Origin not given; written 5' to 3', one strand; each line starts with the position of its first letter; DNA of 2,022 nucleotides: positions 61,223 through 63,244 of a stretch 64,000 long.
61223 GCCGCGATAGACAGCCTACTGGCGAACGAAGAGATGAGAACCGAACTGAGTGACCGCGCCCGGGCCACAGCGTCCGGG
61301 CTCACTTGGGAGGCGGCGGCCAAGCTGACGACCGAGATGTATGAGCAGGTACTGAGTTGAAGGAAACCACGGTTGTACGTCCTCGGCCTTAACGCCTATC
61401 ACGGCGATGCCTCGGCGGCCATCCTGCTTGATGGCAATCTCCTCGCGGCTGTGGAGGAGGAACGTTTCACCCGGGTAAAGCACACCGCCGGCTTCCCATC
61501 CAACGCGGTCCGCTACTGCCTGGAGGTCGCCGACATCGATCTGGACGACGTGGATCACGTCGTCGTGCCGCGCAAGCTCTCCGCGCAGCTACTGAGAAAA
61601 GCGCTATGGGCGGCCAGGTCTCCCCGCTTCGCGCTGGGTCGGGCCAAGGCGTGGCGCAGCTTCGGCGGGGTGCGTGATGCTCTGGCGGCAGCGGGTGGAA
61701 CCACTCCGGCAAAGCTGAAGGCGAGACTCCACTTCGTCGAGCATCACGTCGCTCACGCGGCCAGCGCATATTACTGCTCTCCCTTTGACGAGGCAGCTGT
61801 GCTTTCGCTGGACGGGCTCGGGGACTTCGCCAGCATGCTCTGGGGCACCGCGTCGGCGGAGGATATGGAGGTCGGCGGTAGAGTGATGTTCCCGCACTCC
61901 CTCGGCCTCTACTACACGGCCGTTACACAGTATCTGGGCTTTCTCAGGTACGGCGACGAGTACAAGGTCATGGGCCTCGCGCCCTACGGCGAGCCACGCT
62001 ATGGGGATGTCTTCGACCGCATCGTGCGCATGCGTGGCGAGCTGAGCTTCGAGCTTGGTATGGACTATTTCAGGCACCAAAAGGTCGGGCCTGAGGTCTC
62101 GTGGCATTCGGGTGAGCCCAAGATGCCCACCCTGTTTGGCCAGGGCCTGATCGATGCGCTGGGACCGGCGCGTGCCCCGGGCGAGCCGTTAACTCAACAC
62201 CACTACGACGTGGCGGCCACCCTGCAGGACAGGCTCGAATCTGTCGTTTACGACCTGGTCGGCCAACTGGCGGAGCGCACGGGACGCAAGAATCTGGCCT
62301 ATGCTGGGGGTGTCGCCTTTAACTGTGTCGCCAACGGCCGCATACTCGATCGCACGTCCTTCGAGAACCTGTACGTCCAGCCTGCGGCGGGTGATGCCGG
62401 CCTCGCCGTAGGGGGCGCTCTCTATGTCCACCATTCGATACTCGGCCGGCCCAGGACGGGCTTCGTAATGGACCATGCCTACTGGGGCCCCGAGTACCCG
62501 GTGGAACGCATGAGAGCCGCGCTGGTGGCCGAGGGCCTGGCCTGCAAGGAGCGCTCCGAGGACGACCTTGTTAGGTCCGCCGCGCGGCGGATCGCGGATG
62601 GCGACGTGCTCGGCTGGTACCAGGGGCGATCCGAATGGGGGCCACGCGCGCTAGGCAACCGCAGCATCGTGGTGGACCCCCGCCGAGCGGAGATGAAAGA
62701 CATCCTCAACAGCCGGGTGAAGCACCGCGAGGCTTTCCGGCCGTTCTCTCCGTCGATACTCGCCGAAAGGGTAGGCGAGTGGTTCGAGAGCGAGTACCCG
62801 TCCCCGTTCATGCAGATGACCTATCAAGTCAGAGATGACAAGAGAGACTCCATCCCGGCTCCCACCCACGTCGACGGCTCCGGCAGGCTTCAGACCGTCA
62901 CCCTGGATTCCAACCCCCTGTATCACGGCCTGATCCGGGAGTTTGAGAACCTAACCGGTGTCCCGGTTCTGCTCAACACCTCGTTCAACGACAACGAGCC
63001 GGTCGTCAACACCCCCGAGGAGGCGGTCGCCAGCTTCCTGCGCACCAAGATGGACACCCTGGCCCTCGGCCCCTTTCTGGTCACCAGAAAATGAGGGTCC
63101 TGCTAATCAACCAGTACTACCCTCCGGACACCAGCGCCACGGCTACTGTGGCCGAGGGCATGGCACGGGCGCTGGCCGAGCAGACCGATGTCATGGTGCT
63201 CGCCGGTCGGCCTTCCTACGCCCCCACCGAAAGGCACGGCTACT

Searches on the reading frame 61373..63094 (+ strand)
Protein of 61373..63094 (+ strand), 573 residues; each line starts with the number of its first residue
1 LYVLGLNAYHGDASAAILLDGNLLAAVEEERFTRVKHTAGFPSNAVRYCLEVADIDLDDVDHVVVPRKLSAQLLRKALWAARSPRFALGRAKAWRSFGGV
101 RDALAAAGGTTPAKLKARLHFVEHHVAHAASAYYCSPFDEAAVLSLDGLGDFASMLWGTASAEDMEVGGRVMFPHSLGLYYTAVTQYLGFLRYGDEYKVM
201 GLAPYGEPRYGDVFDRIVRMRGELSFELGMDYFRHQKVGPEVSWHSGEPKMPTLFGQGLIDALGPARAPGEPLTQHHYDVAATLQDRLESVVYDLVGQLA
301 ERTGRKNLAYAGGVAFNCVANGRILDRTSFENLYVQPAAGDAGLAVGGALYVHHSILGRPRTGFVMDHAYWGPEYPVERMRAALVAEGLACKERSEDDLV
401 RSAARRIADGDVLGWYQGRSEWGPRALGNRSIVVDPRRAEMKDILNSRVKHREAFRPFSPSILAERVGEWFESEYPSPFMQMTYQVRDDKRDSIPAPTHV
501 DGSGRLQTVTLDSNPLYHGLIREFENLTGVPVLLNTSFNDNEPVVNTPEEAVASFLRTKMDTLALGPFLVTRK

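Call 53: search_protein_families(library=pfam, proteins=[window:61373-63094:+], max_evalue=0.001)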
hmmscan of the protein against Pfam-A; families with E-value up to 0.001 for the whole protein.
window:61373-63094:+ (573 aa): 2 families
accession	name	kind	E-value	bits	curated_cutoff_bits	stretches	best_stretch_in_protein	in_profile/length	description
PF16861.10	Carbam_trans_C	-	9e-68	227.6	27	1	404-572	1-170/170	Carbamoyltransferase C-terminus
PF02543.21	Carbam_trans_N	-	6.7e-62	210.4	24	1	3-350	2-346/346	Carbamoyltransferase N-terminus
